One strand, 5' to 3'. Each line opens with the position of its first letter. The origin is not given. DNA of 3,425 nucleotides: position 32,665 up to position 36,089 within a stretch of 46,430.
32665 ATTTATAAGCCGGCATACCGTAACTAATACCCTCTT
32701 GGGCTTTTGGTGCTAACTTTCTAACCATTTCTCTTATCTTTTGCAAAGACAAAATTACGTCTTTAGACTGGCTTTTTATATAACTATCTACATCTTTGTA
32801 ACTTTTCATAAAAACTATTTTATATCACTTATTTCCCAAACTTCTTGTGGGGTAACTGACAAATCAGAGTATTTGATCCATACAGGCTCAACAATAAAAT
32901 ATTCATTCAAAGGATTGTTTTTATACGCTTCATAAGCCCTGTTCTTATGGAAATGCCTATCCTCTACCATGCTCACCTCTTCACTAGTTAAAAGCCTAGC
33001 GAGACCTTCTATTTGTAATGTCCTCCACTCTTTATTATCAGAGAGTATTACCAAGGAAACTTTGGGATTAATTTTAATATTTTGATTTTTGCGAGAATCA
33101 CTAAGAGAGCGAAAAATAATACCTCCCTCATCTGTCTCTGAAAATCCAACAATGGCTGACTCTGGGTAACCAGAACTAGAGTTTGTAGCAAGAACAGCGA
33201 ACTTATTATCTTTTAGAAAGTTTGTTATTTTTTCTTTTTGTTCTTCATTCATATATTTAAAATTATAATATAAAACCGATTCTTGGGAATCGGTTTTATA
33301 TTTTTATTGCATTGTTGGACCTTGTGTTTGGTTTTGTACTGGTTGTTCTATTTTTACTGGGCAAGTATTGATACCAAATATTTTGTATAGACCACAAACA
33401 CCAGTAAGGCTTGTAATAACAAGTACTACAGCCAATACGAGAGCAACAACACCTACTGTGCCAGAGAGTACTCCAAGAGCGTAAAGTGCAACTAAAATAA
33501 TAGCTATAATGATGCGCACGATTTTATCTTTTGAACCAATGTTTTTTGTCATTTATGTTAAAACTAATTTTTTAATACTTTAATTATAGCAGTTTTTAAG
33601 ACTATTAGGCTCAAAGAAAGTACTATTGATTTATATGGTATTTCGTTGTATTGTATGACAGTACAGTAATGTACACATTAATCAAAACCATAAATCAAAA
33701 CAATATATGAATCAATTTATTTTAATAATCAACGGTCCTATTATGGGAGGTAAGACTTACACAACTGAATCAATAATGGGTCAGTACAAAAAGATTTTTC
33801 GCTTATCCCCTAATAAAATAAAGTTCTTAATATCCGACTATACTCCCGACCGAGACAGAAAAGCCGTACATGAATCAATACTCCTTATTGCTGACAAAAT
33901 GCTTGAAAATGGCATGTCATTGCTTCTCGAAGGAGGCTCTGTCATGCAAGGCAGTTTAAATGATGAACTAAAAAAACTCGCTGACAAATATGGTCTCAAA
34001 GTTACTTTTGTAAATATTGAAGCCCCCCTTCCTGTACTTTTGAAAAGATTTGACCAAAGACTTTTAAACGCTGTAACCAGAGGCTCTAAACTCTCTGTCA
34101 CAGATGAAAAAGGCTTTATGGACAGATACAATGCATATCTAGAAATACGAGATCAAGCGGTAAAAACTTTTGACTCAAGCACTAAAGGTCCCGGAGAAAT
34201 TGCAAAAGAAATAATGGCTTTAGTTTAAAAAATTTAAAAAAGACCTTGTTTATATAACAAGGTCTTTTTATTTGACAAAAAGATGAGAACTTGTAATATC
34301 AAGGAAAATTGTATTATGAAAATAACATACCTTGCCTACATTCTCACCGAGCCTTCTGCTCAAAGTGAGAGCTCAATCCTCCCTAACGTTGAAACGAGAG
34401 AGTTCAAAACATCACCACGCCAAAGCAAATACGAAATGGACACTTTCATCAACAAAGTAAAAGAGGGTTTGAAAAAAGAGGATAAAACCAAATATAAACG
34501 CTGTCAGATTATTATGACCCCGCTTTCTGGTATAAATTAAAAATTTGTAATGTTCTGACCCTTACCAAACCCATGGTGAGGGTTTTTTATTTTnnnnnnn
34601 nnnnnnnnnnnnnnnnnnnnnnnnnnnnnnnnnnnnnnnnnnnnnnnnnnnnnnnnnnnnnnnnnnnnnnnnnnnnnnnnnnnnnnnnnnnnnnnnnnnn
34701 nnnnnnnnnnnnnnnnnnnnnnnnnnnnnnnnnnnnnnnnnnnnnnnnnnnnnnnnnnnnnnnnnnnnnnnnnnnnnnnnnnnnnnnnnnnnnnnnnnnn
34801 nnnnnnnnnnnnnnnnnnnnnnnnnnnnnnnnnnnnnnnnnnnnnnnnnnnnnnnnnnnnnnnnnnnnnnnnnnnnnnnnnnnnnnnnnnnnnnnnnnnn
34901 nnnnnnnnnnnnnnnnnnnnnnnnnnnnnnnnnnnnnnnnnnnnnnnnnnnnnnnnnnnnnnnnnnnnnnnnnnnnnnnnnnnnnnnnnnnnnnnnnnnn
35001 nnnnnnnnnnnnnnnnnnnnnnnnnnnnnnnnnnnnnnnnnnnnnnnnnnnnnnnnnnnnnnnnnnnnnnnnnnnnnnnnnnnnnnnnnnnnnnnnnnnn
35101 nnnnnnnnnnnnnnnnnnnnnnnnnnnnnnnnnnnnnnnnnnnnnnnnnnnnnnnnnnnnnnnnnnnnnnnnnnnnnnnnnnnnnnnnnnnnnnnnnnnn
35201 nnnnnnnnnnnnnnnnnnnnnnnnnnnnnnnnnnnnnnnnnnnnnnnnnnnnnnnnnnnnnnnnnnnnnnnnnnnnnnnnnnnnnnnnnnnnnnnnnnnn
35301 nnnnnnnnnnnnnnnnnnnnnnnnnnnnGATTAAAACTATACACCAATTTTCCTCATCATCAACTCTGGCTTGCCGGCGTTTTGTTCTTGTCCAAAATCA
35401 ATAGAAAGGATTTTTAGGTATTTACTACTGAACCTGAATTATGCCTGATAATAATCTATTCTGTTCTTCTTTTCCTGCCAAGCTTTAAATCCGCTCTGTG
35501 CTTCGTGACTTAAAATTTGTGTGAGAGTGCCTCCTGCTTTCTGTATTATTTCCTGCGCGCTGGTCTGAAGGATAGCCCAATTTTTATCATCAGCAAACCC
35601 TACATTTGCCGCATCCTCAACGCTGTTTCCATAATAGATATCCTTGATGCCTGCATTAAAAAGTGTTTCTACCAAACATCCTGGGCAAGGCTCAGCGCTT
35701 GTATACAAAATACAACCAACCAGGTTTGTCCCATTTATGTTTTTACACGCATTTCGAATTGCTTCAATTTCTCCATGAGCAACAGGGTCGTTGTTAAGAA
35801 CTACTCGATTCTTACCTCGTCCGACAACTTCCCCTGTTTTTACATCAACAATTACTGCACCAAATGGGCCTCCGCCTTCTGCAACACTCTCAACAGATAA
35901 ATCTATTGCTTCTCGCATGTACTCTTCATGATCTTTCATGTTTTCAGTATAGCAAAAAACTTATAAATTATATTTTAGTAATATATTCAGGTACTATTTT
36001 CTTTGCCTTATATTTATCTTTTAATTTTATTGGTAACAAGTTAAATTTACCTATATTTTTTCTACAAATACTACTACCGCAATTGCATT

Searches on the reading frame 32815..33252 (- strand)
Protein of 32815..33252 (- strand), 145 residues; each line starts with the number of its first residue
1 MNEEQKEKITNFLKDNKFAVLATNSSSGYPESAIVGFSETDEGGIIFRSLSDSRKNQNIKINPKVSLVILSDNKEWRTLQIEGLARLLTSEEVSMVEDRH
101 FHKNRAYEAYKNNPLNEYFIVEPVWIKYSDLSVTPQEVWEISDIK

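Call 4: search_protein_families(library=pfam, proteins=[window:32815-33252:-], max_evalue=0.01)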
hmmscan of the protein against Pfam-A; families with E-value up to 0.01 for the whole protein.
window:32815-33252:- (145 aa): 3 families
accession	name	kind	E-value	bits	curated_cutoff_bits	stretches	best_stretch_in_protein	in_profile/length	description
PF01243.27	PNPOx_N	-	1.4e-16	61.4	28.1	1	6-96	2-85/120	Pyridoxamine 5'-phosphate oxidase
PF16242.11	Pyrid_ox_like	-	2.2e-05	24.4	28.8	1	4-89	1-86/149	Pyridoxamine 5'-phosphate oxidase like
PF12900.13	Pyridox_ox_2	-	0.0013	19.2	27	1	6-101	2-103/140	Pyridoxamine 5'-phosphate oxidase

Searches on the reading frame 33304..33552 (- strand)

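Call 4: search_protein_families(library=pfam, proteins=[window:33304-33552:-], max_evalue=0.01)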
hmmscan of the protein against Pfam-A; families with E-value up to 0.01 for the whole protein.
window:33304-33552:- (82 aa): 1 family
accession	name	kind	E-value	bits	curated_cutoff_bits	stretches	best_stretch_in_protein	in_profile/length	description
PF11127.14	YgaP-like_TM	-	5.1e-21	75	25.3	1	1-66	1-65/66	Inner membrane protein YgaP-like, transmembrane domain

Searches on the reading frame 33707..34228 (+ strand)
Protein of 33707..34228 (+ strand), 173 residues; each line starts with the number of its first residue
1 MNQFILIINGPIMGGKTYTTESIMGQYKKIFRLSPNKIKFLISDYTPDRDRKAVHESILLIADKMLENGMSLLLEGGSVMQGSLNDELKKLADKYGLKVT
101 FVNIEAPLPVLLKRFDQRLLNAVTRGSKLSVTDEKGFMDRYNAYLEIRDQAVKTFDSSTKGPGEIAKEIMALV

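Call 4: search_protein_families(library=pfam, proteins=[window:33707-34228:+], max_evalue=0.01)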
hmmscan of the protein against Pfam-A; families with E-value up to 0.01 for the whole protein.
window:33707-34228:+ (173 aa): 1 family
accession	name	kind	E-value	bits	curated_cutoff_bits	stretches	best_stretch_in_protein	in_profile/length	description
PF13671.12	AAA_33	-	0.00031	21.5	27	1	6-121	2-121/143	AAA domain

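Call 5: search_protein_families(library=ncbifam, proteins=[window:33707-34228:+], max_evalue=0.01)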
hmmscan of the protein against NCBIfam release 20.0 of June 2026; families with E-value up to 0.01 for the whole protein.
window:33707-34228:+ (173 aa): 0 families

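Call 6: search_protein_families(library=padloc, proteins=[window:33707-34228:+], max_evalue=0.01)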
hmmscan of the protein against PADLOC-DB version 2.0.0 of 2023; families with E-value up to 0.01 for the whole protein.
window:33707-34228:+ (173 aa): 0 families

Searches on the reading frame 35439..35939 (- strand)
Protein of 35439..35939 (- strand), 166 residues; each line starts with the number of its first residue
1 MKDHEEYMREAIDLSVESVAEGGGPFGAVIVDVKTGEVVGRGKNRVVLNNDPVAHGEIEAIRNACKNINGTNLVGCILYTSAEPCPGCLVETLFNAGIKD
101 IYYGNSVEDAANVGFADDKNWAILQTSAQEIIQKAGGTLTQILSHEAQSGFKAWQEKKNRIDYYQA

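Call 4: search_protein_families(library=pfam, proteins=[window:35439-35939:-], max_evalue=0.01)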
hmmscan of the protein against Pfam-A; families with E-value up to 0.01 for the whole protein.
window:35439-35939:- (166 aa): 2 families
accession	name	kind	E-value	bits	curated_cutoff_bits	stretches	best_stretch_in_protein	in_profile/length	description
PF00383.29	dCMP_cyt_deam_1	-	3e-22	78.9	25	1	1-104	1-101/102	Cytidine and deoxycytidylate deaminase zinc-binding region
PF14437.12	MafB19-deam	-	5.4e-21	75.4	27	1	3-114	2-110/142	MafB19-like deaminase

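Call 5: search_protein_families(library=ncbifam, proteins=[window:35439-35939:-], max_evalue=0.01)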
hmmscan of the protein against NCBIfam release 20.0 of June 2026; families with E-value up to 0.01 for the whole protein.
window:35439-35939:- (166 aa): 3 families
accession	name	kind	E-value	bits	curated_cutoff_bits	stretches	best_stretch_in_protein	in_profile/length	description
NF008113.2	PRK10860.1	equivalog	2.4e-16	60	150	1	3-114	6-114/165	tRNA adenosine(34) deaminase TadA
NF041025.1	antiphage_deaminase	equivalog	2.7e-05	23.2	400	1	54-103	338-385/437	anti-phage dCTP deaminase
TIGR00326.1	eubact_ribD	equivalog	4.3e-05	22.9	156.35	1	25-104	20-93/343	bifunctional diaminohydroxyphosphoribosylaminopyrimidine deaminase/5-amino-6-(5-phosphoribosylamino)uracil reductase RibD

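Call 6: search_protein_families(library=padloc, proteins=[window:35439-35939:-], max_evalue=0.01)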
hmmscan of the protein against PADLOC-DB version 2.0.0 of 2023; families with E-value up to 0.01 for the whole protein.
window:35439-35939:- (166 aa): 1 family
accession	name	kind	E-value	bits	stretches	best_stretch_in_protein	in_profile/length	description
PDLC02373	dCTPase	-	1.8e-06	25.1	1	53-103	438-485/630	-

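Call 12: search_solved_structures(query=window:35439-35939:-, max_evalue=0.001, show_alignments=2)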
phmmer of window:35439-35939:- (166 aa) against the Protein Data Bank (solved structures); distinct sequences matched with E-value up to 0.001: 47.
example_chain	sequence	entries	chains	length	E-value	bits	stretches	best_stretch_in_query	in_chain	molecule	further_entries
1tiy_A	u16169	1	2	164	2.6e-29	105.4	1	3-164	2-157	Guanine deaminase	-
1wkq_A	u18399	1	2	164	6e-29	104.2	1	3-163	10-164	Guanine deaminase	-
7dbf_A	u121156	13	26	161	2.2e-20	76.3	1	2-137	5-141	Guanosine deaminase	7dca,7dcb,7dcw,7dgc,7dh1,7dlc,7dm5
7dqn_A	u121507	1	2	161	2.2e-20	76.3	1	2-137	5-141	Guanosine deaminase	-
7dc9_A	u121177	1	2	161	5.7e-20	75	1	2-137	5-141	Guanosine deaminase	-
7w1q_A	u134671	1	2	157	1.1e-19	74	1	4-137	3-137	Guanosine deaminase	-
5jfy_A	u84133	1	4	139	1.1e-19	74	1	3-117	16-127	Deoxycytidine deaminase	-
1wwr_A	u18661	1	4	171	1.3e-12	51.1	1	7-94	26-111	tRNA adenosine deaminase TadA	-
7cph_A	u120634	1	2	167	3.8e-11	46.3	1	3-95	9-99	tRNA-specific adenosine deaminase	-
2a8n_A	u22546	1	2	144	6.6e-11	45.5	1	22-105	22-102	cytidine and deoxycytidylate deaminase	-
1z3a_A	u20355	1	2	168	1e-10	44.9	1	3-104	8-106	tRNA-specific adenosine deaminase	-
3ocq_A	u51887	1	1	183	1.1e-10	44.8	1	3-103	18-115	Putative Cytosine/adenosine deaminase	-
7c3s_A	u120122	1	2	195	1.5e-10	44.3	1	10-118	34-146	Cytidine and deoxycytidylate deaminase zinc-binding region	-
8wlw_A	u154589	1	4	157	2.7e-10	43.5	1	6-105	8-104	CMP/dCMP deaminase, zinc-binding protein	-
8wlv_A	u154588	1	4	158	2.7e-10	43.5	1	6-105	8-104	CMP/dCMP deaminase, zinc-binding protein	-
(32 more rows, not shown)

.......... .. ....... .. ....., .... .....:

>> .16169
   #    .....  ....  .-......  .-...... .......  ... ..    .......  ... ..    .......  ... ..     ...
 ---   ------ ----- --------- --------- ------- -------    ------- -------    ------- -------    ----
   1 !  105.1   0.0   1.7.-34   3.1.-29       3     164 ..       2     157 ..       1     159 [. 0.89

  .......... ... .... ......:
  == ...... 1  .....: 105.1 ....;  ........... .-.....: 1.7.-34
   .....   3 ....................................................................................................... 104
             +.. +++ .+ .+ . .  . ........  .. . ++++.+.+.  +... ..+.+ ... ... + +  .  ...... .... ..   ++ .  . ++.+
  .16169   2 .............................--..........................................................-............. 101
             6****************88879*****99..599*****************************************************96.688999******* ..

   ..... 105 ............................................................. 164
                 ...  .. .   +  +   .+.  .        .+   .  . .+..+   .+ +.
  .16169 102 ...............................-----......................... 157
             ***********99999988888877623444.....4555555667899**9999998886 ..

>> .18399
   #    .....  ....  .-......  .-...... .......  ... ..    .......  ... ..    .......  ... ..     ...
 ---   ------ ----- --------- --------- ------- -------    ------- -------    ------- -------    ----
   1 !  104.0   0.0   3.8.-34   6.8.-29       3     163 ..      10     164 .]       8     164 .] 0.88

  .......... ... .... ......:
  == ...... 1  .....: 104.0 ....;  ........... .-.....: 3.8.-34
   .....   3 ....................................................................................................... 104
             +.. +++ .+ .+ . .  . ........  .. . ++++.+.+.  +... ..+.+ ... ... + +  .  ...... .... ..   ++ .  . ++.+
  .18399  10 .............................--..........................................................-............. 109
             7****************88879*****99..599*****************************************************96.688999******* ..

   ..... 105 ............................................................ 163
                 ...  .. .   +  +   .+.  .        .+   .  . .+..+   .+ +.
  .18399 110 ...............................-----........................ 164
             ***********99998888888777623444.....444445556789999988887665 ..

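Call 37: find_related_loci(query=window:35439-35939:-, collection=metagenome_contigs, flank=10000)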
Query window:35439-35939:- (166 aa) in metagenome_contigs; peptide patterns used: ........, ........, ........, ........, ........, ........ (x = any residue, [..] = any of these).
394 stretches matched a pattern; 5 encode a relative of the query (tblastn E <= 1e-3); 5 distinct loci.
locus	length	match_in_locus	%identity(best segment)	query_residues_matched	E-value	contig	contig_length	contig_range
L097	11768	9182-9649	47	1-163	2e-48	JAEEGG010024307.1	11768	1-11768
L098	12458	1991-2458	48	1-163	5e-48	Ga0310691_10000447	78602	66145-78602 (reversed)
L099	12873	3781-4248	47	1-163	4e-47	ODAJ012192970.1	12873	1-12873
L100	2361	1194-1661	47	1-163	3e-46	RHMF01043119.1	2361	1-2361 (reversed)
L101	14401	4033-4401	36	1-135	9e-18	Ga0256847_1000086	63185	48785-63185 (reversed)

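Call 76: search_protein_families(library=phrogs, proteins=[window:35439-35939:-], max_evalue=0.001)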
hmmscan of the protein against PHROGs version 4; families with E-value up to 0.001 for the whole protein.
window:35439-35939:- (166 aa): 2 families
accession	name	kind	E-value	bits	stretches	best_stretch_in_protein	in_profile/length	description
phrog_174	-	DNA, RNA and nucleotide metabolism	4.6e-13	50.5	1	1-159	114-265/384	dCMP deaminase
phrog_18355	-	DNA, RNA and nucleotide metabolism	8e-05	23.6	1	69-105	14-49/52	deoxycytidinylate deaminase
